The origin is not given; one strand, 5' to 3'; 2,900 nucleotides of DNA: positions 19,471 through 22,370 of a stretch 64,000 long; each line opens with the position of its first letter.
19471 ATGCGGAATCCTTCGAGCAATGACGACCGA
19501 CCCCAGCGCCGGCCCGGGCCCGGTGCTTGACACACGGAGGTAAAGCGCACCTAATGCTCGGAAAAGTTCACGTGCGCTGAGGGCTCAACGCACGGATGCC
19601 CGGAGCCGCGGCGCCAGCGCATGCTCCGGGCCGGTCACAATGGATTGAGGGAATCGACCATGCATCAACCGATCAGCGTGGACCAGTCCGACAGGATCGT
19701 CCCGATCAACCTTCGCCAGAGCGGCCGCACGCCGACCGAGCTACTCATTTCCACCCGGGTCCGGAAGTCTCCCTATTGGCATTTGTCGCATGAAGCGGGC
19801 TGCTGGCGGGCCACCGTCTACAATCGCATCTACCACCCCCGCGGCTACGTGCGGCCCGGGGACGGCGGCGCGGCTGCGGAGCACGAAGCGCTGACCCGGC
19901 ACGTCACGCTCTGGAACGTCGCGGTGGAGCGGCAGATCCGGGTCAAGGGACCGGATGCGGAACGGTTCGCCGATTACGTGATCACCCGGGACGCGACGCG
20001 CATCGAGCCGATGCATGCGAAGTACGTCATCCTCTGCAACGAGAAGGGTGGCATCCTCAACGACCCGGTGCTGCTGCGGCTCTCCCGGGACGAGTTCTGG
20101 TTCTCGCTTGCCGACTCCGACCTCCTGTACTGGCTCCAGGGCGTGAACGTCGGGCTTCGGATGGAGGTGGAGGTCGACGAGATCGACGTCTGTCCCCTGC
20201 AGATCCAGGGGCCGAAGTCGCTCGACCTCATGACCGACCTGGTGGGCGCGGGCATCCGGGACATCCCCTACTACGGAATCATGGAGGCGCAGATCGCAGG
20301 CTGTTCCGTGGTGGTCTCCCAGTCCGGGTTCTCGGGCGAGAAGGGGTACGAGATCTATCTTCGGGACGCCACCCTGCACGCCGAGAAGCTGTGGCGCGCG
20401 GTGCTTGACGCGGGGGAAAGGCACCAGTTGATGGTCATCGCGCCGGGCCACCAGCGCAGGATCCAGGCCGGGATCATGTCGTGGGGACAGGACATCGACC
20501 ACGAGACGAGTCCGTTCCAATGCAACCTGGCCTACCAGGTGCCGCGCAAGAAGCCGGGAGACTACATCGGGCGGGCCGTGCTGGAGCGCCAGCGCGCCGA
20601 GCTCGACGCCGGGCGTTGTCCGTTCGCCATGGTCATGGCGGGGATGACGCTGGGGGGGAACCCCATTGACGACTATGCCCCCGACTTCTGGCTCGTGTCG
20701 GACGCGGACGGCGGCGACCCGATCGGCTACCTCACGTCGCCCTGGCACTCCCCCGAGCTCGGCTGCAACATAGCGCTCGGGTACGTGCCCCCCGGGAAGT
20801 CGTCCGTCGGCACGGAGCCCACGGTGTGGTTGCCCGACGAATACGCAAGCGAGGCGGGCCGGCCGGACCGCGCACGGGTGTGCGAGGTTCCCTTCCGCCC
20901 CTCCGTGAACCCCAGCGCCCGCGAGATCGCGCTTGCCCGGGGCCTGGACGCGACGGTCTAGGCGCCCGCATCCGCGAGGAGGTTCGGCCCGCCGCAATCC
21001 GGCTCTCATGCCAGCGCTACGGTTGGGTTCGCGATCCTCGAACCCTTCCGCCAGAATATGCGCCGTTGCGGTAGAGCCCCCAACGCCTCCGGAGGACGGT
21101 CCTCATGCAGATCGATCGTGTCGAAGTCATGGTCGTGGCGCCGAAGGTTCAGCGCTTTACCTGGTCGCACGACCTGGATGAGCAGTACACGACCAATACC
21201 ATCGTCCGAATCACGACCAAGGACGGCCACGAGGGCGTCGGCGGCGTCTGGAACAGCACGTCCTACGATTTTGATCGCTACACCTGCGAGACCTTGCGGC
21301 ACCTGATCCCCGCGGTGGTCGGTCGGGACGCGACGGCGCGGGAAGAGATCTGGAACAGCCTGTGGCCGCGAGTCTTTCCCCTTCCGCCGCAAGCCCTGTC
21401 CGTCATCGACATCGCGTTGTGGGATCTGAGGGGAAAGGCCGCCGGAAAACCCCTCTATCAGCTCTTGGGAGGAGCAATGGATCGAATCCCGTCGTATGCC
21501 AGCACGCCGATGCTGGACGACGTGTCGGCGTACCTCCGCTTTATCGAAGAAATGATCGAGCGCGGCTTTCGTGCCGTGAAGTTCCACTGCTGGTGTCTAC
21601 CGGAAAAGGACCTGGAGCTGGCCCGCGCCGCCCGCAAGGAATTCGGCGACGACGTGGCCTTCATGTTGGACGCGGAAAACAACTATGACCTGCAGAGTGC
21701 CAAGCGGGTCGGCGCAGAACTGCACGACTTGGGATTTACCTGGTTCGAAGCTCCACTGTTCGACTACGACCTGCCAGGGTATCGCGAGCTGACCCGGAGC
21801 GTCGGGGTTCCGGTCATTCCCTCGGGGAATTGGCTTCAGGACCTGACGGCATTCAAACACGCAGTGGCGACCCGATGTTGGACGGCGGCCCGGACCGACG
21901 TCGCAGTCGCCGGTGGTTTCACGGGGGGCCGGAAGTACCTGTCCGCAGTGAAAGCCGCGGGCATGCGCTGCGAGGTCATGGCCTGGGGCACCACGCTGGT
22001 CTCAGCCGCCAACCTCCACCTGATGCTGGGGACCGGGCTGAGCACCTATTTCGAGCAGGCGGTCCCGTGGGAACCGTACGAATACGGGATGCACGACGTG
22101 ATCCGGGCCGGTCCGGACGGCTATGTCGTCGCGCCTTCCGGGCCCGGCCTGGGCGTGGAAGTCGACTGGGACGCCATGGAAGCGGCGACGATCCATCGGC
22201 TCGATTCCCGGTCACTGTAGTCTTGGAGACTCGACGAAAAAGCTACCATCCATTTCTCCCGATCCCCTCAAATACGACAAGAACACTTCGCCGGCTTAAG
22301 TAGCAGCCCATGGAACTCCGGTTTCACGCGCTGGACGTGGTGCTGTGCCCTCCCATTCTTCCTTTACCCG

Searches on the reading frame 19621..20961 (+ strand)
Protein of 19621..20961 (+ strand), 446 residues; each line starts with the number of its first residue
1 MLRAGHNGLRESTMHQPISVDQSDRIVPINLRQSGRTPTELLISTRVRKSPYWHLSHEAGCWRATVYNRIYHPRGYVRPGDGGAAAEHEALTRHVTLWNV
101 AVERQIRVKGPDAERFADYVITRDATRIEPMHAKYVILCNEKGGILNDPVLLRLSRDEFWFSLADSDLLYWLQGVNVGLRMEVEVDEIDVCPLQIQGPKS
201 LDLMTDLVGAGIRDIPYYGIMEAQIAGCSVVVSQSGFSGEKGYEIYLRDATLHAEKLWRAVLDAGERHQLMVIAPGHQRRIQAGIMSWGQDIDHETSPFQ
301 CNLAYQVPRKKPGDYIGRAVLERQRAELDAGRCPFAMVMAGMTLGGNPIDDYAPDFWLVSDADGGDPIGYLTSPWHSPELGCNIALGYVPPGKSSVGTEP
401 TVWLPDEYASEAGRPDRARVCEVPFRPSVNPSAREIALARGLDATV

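Call 14: search_protein_families(library=pfam, proteins=[window:19621-20961:+], max_evalue=0.01)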
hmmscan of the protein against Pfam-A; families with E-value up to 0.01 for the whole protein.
window:19621-20961:+ (446 aa): 2 families
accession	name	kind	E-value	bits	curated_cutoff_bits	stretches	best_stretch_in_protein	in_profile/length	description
PF01571.26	GCV_T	-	2.5e-41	142.1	25.6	1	76-304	18-253/255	Aminomethyltransferase folate-binding domain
PF08669.17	GCV_T_C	-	3.4e-08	33.7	25.9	1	364-407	24-67/80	Glycine cleavage T-protein C-terminal barrel domain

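Call 22: find_encoding_contigs(protein=window:19621-20961:+, flank=10000, max_places=10)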
Protein window:19621-20961:+ (446 aa): no gene with exactly this product is on record in the collection.
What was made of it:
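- Tried and rejected: Not on record, probably because the start codon was wrong (call 22).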

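Call 23: find_homologous_proteins(query=window:19621-20961:+, max_evalue=1e-30)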
Query window:19621-20961:+ (446 aa): 5483 proteins with E <= 1e-30 among 8000 candidates; the best 120 are listed.
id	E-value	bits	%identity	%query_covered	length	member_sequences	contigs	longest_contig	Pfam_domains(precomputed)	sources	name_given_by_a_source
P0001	1.1e-288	976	95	97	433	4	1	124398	PF01571.27,PF08669.18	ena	-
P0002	1.5e-279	945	92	97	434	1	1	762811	PF01571.27,PF08669.18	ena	-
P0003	3.6e-277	938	91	97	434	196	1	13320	PF01571.27,PF08669.18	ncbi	-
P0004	8.4e-274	927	90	97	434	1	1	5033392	PF01571.27,PF08669.18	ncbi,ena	-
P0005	4.3e-272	921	90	97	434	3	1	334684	PF01571.27,PF08669.18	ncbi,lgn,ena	-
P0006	2.3e-271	918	90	97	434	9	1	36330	PF01571.27,PF08669.18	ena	-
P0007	4.2e-271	918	90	97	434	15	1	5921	PF01571.27,PF08669.18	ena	-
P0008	2.6e-265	899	88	97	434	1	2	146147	PF01571.27,PF08669.18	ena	-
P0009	5.1e-261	884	86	97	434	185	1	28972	PF01571.27,PF08669.18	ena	-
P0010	3.0e-260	882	87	96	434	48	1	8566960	PF01571.27,PF08669.18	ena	-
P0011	1.0e-259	880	85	97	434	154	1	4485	PF01571.27,PF08669.18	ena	-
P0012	1.0e-259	880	86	96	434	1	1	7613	PF01571.27,PF08669.18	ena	-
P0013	1.7e-259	879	81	97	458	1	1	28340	PF01571.27,PF08669.18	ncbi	-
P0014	1.6e-258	876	86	96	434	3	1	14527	PF01571.27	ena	-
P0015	2.4e-258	876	87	96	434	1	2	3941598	PF01571.27,PF08669.18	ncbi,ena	-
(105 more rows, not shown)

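Call 24: find_encoding_contigs(protein=P0001, flank=6000, max_places=4)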
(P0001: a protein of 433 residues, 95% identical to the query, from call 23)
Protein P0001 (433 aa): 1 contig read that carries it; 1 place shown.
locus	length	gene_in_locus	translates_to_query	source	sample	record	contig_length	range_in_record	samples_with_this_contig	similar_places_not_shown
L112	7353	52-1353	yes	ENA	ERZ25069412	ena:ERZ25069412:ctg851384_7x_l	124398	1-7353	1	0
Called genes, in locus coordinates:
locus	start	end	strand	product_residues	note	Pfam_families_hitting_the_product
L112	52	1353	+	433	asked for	PF01571:GCV_T, PF08669:GCV_T_C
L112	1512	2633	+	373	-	PF02746:MR_MLE_N, PF13378:MR_MLE_C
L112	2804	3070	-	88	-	-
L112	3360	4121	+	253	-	-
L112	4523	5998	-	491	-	PF01011:PQQ (faint), PF13360:PQQ_2, PF13570:Beta-prop_ACSF4 (faint), PF13360:PQQ_2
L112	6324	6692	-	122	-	-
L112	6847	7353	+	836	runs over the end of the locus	-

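Call 25: find_encoding_contigs(protein=P0002, flank=6000, max_places=4)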
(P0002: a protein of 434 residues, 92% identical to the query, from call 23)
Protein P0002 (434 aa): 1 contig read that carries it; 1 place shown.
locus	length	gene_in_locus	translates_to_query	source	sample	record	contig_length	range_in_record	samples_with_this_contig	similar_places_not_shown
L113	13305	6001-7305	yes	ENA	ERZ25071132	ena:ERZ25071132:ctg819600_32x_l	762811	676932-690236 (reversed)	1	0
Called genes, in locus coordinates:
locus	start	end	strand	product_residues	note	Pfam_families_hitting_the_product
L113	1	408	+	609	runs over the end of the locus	-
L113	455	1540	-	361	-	PF03069:FmdA_AmdA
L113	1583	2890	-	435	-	PF00266:Aminotran_5, PF01041:DegT_DnrJ_EryC1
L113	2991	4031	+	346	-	PF06071:YchF-GTPase_C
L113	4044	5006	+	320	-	-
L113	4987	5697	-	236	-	PF00160:Pro_isomerase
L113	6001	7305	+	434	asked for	PF01571:GCV_T, PF08669:GCV_T_C (weak)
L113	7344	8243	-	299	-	-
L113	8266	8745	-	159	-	PF02668:TauD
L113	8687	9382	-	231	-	PF06155:GBBH-like_N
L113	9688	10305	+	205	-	PF01966:HD (weak)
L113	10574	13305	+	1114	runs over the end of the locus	PF00930:DPPIV_N (faint), PF26549:Tricorn_N, PF26550:Tricorn_2nd, PF07676:PD40, PF26549:Tricorn_N, PF26550:Tricorn_2nd (weak), PF01979:Amidohydro_1 (weak), PF07969:Amidohydro_3 (weak), +2 more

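Call 26: find_encoding_contigs(protein=P0004, flank=6000, max_places=4)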
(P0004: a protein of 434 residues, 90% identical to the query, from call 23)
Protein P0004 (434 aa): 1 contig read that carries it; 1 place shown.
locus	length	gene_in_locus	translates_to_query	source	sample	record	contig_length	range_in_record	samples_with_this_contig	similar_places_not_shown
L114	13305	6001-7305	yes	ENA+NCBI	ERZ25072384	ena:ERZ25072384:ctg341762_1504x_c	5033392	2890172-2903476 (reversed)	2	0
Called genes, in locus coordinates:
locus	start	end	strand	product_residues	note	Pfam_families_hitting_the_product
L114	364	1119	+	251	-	PF00520:Ion_trans, PF07885:Ion_trans_2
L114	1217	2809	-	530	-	PF02028:BCCT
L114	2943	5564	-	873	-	PF13620:CarboxypepD_reg, PF13715:CarbopepD_reg_2, PF07715:Plug, PF00593:TonB_dep_Rec_b-barrel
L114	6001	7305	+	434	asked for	PF01571:GCV_T, PF08669:GCV_T_C (weak)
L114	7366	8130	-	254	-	-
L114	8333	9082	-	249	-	PF02668:TauD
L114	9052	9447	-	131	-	PF06155:GBBH-like_N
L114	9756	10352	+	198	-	-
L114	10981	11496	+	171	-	-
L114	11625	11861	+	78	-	-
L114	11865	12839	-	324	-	-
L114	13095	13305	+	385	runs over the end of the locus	PF00589:Phage_integrase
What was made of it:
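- Tried and rejected: L113 and L114 are not syntenic upstream (calls 25, 26).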

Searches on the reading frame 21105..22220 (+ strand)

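Call 90: search_protein_families(library=pfam, proteins=[window:21105-22220:+], max_evalue=0.0001)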
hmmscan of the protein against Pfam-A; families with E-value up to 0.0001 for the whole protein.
window:21105-22220:+ (371 aa): 2 families
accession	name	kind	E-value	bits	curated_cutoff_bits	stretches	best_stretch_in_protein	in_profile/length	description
PF13378.12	MR_MLE_C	-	1.3e-40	139.9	29.4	1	144-357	3-219/219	Enolase C-terminal domain-like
PF02746.21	MR_MLE_N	-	1e-13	51.9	22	1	28-122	25-117/117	Mandelate racemase / muconate lactonizing enzyme, N-terminal domain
